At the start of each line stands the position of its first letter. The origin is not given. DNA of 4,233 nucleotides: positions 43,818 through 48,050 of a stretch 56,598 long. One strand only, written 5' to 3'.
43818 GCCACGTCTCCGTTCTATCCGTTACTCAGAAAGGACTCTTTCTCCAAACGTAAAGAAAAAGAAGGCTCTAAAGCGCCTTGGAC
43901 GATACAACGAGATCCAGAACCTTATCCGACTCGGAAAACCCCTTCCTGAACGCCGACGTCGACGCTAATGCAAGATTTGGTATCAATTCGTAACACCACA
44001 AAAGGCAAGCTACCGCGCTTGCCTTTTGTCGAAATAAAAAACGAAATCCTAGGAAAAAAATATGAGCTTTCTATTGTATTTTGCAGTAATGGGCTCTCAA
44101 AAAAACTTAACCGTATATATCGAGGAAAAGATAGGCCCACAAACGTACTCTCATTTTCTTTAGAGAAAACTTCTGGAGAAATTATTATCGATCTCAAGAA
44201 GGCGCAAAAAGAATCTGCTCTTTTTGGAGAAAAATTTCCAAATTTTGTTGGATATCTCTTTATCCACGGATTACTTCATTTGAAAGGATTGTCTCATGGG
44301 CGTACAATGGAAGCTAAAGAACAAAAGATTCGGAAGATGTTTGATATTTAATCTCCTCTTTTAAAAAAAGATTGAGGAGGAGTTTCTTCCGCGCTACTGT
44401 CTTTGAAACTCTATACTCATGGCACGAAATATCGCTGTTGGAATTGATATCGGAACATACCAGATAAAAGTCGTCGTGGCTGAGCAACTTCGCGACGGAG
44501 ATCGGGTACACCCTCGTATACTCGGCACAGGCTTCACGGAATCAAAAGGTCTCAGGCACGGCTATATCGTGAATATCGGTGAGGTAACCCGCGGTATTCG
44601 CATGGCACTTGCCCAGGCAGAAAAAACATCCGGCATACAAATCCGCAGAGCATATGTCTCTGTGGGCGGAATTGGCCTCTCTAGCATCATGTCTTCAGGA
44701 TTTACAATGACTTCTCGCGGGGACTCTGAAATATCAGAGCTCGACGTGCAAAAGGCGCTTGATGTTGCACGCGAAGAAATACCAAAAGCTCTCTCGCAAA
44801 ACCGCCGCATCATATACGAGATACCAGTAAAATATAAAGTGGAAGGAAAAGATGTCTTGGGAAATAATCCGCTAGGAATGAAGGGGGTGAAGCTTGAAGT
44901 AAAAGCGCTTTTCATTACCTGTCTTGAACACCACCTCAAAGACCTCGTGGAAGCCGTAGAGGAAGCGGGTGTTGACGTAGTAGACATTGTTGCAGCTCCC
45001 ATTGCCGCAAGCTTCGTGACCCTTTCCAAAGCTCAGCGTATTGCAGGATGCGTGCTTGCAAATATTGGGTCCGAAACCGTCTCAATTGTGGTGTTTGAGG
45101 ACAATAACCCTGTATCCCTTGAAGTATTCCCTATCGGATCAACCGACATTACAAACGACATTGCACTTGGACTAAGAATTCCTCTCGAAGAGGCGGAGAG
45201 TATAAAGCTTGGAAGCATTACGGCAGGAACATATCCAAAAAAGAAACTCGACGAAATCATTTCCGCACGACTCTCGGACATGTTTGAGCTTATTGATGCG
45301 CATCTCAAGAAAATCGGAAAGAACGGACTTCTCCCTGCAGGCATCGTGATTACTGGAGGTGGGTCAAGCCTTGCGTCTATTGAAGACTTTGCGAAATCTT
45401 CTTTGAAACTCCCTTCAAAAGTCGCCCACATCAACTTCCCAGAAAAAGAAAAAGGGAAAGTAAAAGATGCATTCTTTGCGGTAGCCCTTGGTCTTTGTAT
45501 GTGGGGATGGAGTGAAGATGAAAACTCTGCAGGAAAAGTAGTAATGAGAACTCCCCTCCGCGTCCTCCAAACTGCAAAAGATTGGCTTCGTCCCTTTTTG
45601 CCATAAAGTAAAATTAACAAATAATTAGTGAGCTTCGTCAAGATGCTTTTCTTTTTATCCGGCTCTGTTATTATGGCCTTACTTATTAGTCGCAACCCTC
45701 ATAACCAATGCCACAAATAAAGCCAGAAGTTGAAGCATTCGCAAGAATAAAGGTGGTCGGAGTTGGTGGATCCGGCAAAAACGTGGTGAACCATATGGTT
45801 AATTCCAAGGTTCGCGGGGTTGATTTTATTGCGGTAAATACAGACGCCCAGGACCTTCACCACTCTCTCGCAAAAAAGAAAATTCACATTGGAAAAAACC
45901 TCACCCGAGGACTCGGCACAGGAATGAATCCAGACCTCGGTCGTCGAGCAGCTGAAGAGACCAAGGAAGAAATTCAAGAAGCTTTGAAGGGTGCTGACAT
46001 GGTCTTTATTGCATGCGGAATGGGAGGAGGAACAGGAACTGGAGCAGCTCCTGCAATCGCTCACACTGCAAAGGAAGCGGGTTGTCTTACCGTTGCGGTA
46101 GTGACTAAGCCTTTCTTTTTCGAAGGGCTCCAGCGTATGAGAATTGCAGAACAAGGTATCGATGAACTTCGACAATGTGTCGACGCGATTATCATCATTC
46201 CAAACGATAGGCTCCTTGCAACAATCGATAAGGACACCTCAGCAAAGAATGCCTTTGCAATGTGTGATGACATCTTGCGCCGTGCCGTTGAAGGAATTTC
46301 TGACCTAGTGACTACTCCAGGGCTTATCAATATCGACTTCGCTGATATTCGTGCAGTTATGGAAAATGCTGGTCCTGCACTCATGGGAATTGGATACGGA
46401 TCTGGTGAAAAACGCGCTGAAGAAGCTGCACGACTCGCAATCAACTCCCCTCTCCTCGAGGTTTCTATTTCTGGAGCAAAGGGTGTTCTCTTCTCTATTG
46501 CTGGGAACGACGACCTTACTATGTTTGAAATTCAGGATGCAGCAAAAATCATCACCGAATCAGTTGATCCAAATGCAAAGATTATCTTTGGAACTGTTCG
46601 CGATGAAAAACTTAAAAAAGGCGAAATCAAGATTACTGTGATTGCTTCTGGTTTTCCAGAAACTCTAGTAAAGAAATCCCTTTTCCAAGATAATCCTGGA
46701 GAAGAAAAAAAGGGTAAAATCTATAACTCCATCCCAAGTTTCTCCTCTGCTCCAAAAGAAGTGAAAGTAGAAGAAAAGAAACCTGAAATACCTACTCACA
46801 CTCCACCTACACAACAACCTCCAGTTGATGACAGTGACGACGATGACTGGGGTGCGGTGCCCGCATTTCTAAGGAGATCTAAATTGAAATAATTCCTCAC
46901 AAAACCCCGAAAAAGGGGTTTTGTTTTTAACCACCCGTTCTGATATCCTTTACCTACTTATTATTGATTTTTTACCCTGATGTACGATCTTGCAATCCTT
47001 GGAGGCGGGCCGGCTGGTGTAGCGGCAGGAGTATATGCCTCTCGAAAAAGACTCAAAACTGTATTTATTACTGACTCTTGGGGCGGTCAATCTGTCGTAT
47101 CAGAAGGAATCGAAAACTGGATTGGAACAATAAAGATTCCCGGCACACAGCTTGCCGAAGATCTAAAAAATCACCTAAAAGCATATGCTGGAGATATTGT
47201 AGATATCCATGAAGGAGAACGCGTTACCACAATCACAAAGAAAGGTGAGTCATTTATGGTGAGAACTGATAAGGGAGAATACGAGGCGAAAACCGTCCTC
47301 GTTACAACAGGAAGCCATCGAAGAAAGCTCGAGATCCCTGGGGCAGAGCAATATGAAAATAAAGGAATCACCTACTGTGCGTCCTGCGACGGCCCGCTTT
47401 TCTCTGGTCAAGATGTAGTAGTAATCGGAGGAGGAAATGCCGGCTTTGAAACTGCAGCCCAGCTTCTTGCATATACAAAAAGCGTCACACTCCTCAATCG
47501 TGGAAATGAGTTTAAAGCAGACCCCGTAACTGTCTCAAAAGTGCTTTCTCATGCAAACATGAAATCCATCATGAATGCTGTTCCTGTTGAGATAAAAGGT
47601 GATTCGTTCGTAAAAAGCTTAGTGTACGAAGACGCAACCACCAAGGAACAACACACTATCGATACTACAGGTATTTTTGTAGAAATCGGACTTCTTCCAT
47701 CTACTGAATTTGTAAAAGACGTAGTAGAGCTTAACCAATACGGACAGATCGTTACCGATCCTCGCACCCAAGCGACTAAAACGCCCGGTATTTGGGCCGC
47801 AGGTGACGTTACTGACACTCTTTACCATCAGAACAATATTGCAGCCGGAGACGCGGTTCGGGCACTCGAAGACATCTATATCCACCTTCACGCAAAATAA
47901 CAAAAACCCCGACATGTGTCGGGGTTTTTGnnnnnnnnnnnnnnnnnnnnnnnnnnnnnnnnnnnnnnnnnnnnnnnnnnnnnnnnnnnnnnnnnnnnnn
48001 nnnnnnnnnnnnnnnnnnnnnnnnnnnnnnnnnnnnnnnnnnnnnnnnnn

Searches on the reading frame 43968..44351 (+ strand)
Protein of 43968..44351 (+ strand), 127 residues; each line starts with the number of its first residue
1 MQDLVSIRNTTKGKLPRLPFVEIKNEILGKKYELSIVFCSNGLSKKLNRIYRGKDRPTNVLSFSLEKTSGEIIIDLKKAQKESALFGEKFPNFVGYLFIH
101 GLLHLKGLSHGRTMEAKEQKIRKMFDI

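Call 6: search_protein_families(library=pfam, proteins=[window:43968-44351:+], max_evalue=0.01)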
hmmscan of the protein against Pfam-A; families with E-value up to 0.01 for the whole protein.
window:43968-44351:+ (127 aa): 1 family
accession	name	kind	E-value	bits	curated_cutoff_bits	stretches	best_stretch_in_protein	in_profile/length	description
PF02130.23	YbeY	-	1e-22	80.8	25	1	24-118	20-117/129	Endoribonuclease YbeY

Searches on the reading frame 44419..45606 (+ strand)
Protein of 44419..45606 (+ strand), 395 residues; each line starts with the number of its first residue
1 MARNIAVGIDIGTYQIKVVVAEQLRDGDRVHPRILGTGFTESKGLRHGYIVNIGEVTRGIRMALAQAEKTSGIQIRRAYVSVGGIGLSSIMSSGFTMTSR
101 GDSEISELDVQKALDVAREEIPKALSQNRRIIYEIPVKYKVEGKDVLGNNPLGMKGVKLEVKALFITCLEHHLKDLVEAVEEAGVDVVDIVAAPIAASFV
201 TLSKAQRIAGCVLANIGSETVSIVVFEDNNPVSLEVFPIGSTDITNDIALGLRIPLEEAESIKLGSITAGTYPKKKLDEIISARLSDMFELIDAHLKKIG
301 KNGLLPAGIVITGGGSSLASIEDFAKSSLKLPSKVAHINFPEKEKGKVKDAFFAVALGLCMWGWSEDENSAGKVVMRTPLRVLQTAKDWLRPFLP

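Call 6: search_protein_families(library=pfam, proteins=[window:44419-45606:+], max_evalue=0.01)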
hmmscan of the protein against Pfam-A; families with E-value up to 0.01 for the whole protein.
window:44419-45606:+ (395 aa): 5 families
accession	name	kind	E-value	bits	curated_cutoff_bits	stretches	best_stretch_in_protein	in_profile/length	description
PF14450.12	FtsA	-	5.6e-25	88.6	31.8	2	212-358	1-127/127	Cell division protein FtsA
PF02491.25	SHS2_FTSA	-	2.4e-11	44.2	25.4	1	87-167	4-79/79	SHS2 domain inserted in FTSA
PF11104.14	PilM_2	-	6.2e-08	32.4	27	1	161-338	126-307/340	Type IV pilus assembly protein PilM;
PF06723.19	MreB_Mbl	-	0.0016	17.8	27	0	275-337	240-305/327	MreB/Mbl protein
PF02602.20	HEM4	-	0.0093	15.5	27.5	0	143-220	127-206/231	Uroporphyrinogen-III synthase HemD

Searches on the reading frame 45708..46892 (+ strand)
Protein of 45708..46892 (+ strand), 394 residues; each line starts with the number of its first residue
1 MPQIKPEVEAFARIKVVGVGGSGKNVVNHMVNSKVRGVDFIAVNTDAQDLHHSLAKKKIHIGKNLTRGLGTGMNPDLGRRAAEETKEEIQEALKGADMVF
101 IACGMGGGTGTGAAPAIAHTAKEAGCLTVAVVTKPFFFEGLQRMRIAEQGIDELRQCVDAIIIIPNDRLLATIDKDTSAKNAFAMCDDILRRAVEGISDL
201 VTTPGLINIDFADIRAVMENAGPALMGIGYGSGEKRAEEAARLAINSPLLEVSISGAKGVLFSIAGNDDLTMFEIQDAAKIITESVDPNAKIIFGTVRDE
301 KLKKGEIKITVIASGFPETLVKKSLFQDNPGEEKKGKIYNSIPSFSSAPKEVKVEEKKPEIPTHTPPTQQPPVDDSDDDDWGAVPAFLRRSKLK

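Call 6: search_protein_families(library=pfam, proteins=[window:45708-46892:+], max_evalue=0.01)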
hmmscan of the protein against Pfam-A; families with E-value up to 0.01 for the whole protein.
window:45708-46892:+ (394 aa): 4 families
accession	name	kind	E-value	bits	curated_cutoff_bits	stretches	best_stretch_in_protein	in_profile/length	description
PF00091.31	Tubulin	-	8e-49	166.9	33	1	13-173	1-189/190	Tubulin/FtsZ family, GTPase domain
PF12327.13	FtsZ_C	-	5.1e-31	107.3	27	1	222-316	1-94/95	FtsZ family, C-terminal domain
PF13460.12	NAD_binding_10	-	0.00069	20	27.2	1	84-133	49-97/184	NAD(P)H-binding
PF13809.12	Tubulin_2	-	0.0019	17.9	27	0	97-122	162-187/356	Tubulin like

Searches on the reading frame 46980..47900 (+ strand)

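Call 6: search_protein_families(library=pfam, proteins=[window:46980-47900:+], max_evalue=0.01)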
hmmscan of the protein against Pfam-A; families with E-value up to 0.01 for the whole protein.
window:46980-47900:+ (306 aa): 13 families
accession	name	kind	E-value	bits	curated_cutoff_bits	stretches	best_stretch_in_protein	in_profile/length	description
PF07992.20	Pyr_redox_2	-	1.3e-44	153.3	26.1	1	2-285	1-284/291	Pyridine nucleotide-disulphide oxidoreductase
PF13738.12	Pyr_redox_3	-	1.6e-33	116.7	30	1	74-275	96-305/305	Pyridine nucleotide-disulphide oxidoreductase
PF03486.20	HI0933_like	-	1.1e-10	41.9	50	1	145-178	2-35/244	HI0933-like protein Rossmann domain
PF01266.30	DAO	-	7.7e-09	36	27.9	1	145-178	1-34/353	FAD dependent oxidoreductase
PF00070.33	Pyr_redox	-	8.3e-09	36.3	22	1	146-215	2-78/82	Pyridine nucleotide-disulphide oxidoreductase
PF00890.30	FAD_binding_2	-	1.6e-08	34.7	20.4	1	3-71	1-69/414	FAD binding domain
PF12831.13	FAD_oxidored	-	3.1e-07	30.5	27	1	3-39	1-39/416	FAD dependent oxidoreductase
PF01134.28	GIDA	-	4.2e-07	29.8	22.1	1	145-172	1-28/391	Glucose inhibited division protein A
PF05834.18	Lycopene_cycl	-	0.00019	21.1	23.4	0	145-177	1-35/380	Lycopene cyclase protein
PF01946.23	Thi4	-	0.00057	19.6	26.2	0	3-33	19-50/235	Thi4 family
PF01494.25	FAD_binding_3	-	0.00072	19.3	22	0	145-185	3-41/349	FAD binding domain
PF13450.12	NAD_binding_8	-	0.0014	19.3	21.9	0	148-176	1-29/68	NAD(P)-binding Rossmann-like domain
PF13241.12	NAD_binding_7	-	0.0035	18.3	22.1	1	141-177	5-42/104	Putative NAD(P)-binding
